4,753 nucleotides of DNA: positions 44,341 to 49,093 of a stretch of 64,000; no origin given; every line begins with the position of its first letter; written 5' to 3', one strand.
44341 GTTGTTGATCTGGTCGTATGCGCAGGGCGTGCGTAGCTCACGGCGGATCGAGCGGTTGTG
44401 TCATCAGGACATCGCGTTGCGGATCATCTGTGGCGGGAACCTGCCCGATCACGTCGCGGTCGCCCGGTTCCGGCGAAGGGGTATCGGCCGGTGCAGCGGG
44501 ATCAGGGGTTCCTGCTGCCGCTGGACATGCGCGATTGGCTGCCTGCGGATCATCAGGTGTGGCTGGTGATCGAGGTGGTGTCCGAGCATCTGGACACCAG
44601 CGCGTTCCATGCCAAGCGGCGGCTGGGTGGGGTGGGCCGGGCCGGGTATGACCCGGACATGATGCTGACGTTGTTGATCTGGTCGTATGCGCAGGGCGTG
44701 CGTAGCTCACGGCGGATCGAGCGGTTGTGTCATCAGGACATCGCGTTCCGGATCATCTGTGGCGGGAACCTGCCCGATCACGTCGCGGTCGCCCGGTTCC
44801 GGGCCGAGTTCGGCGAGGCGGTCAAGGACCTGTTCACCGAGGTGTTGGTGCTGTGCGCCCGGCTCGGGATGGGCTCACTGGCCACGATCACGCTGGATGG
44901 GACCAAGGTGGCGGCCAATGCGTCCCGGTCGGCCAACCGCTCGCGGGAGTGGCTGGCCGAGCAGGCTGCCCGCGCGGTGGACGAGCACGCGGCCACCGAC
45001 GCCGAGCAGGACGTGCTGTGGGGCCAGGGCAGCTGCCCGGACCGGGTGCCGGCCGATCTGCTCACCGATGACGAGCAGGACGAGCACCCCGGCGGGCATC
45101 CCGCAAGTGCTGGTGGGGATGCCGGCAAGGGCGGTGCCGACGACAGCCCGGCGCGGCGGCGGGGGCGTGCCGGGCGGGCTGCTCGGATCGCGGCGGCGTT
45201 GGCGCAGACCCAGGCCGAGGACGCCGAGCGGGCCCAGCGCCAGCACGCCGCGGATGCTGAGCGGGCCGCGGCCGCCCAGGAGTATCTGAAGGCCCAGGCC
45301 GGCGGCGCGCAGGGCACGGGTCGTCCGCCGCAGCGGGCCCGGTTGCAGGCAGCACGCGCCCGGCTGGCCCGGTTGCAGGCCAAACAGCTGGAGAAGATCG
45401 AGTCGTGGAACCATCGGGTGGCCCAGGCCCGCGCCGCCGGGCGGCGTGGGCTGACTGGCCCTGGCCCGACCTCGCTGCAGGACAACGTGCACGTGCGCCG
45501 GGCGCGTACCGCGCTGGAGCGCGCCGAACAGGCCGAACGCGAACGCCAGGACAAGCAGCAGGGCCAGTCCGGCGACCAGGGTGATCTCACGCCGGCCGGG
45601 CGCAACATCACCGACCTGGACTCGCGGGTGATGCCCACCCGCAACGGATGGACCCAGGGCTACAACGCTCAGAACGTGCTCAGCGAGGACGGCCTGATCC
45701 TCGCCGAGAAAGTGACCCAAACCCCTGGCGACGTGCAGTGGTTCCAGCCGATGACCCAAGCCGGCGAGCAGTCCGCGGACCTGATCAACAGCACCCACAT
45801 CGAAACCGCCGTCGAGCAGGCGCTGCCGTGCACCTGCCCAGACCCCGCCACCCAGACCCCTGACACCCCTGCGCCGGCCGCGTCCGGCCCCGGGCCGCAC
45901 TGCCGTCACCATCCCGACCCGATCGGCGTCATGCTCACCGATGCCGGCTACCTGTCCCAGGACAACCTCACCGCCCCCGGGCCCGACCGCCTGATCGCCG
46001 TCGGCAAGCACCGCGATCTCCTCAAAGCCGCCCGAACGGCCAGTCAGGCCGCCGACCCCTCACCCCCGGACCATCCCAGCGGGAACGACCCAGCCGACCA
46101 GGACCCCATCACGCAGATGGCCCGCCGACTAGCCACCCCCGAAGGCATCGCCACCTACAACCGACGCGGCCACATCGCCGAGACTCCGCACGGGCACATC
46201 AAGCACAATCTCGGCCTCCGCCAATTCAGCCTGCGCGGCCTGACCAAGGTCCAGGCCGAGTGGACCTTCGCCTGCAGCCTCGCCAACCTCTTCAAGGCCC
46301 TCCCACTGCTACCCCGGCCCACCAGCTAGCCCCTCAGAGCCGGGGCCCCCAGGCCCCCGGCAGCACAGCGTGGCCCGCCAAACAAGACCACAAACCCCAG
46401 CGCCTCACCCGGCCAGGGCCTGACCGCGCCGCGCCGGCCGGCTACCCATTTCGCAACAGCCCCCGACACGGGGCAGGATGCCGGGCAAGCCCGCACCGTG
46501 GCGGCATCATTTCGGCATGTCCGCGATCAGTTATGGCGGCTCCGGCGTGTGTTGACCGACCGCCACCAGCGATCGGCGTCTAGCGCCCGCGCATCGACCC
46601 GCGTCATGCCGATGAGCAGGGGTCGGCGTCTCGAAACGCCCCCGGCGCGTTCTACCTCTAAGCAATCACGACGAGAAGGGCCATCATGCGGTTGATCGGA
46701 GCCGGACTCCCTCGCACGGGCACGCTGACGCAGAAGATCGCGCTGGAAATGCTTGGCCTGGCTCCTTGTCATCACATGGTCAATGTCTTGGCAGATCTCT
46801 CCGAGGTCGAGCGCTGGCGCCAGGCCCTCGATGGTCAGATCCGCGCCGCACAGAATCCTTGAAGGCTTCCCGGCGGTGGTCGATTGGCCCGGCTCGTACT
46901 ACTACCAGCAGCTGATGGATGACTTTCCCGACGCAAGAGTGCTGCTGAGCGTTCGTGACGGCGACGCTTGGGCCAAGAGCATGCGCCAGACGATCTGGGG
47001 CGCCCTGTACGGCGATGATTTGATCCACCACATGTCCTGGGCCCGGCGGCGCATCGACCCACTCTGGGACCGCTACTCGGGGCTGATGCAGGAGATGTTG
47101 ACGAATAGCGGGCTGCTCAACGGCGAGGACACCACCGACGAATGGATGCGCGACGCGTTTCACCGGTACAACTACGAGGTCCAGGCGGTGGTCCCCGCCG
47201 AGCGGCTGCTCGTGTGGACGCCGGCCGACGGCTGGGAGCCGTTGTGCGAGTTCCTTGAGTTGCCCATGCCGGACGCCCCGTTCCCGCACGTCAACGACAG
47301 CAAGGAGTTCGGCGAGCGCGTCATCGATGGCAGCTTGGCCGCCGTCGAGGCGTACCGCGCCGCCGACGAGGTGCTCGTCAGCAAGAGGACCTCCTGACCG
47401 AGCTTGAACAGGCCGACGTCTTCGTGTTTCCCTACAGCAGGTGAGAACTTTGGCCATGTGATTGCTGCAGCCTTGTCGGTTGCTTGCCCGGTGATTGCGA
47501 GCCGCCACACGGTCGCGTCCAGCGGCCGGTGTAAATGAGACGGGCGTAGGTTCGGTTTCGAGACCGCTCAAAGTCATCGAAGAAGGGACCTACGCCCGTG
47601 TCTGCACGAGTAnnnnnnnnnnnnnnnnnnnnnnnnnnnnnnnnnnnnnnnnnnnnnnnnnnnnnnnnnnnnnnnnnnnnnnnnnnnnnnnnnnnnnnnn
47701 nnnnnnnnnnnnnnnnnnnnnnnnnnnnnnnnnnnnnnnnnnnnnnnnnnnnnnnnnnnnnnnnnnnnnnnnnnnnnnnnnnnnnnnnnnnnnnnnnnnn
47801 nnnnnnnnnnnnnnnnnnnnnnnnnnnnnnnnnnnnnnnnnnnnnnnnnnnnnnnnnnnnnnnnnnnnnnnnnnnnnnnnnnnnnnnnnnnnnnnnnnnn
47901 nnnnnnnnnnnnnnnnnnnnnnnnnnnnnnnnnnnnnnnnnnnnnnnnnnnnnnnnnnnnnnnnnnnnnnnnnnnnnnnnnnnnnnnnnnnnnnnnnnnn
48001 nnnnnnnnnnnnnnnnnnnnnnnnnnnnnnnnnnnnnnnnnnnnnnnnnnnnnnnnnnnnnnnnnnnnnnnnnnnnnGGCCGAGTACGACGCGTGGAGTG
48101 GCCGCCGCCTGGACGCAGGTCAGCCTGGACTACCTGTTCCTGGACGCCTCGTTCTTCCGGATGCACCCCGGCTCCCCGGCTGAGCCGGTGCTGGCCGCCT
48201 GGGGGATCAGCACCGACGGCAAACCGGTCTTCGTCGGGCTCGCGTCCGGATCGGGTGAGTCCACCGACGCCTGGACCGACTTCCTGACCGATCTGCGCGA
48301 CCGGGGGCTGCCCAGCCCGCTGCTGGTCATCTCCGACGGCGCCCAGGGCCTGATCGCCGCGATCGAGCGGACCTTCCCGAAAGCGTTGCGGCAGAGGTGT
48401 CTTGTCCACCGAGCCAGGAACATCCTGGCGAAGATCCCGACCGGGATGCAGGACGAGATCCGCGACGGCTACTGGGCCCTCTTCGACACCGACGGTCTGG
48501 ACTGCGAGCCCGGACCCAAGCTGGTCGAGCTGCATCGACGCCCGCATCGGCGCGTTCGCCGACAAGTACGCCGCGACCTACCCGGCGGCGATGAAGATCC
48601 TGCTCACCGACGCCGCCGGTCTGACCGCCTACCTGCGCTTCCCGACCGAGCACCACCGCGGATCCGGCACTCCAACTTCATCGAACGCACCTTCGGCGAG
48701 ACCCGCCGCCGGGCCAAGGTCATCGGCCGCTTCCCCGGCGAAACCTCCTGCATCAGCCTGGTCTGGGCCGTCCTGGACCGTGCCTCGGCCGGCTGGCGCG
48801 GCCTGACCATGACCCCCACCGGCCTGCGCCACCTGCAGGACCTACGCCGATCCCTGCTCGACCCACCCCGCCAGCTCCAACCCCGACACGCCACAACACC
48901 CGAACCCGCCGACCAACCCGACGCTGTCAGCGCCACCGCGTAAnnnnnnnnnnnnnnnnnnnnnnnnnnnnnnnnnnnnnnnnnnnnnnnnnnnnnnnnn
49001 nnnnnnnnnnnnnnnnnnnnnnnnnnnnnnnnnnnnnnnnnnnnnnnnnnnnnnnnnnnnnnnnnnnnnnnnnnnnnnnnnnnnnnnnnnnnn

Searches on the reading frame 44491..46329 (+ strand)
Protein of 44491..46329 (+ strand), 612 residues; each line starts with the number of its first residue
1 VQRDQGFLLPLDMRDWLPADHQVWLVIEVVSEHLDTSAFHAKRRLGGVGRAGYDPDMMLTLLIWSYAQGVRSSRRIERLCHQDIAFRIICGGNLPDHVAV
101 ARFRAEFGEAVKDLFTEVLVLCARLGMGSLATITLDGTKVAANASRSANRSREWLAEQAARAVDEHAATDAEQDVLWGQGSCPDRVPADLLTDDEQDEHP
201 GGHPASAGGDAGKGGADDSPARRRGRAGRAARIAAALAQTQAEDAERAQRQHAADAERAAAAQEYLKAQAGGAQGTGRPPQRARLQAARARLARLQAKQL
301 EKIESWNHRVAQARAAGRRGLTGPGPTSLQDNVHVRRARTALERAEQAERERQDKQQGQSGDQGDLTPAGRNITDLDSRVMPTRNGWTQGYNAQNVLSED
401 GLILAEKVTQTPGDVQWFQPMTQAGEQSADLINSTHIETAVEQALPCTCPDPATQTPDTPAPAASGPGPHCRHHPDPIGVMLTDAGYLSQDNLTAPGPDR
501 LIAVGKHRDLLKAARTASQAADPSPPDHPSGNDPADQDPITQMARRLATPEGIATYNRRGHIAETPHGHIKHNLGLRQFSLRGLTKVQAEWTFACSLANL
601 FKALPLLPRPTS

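Call 17: search_protein_families(library=pfam, proteins=[window:44491-46329:+], max_evalue=0.001)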
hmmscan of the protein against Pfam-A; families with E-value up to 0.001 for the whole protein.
window:44491-46329:+ (612 aa): 3 families
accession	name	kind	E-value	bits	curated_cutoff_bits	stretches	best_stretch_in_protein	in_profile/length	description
PF05598.16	DUF772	-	4.5e-16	59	23.1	1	49-118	1-74/74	Transposase domain (DUF772)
PF13751.12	DDE_Tnp_1_6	-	7.7e-09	36.3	25.1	1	540-602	61-123/125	Transposase DDE domain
PF01609.27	DDE_Tnp_1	-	6e-05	23.3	23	0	479-600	78-200/200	Transposase DDE domain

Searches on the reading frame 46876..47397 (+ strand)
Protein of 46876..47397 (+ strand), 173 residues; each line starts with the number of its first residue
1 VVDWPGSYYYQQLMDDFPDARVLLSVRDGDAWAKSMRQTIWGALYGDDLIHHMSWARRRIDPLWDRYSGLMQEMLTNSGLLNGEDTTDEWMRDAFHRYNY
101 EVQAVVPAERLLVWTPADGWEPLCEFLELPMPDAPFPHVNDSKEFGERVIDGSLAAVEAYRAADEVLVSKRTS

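Call 17: search_protein_families(library=pfam, proteins=[window:46876-47397:+], max_evalue=0.001)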
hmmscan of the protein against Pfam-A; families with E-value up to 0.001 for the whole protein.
window:46876-47397:+ (173 aa): 1 family
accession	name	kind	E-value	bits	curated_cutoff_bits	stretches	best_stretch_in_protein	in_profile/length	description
PF17784.7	Sulfotransfer_4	-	2.7e-39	135.7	22.8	1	1-145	72-215/215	Sulfotransferase domain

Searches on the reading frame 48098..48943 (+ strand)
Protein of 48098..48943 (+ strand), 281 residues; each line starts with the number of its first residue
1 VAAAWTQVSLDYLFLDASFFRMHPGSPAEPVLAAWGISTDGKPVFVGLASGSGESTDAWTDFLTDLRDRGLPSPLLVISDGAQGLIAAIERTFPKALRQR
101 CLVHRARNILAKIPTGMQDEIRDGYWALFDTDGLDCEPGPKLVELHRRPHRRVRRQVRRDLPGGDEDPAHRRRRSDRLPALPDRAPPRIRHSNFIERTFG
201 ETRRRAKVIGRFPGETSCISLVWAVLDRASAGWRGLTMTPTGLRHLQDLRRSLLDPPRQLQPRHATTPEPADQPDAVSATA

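Call 17: search_protein_families(library=pfam, proteins=[window:48098-48943:+], max_evalue=0.001)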
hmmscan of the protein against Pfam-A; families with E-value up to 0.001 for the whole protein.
window:48098-48943:+ (281 aa): 2 families
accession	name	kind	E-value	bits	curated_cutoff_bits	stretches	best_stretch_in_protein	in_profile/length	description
PF00872.24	Transposase_mut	-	1.8e-34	119.7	21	1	11-233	161-376/379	Transposase, Mutator family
PF10551.15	MULE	-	1.4e-06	29.1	27.6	1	30-106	16-97/99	MULE transposase domain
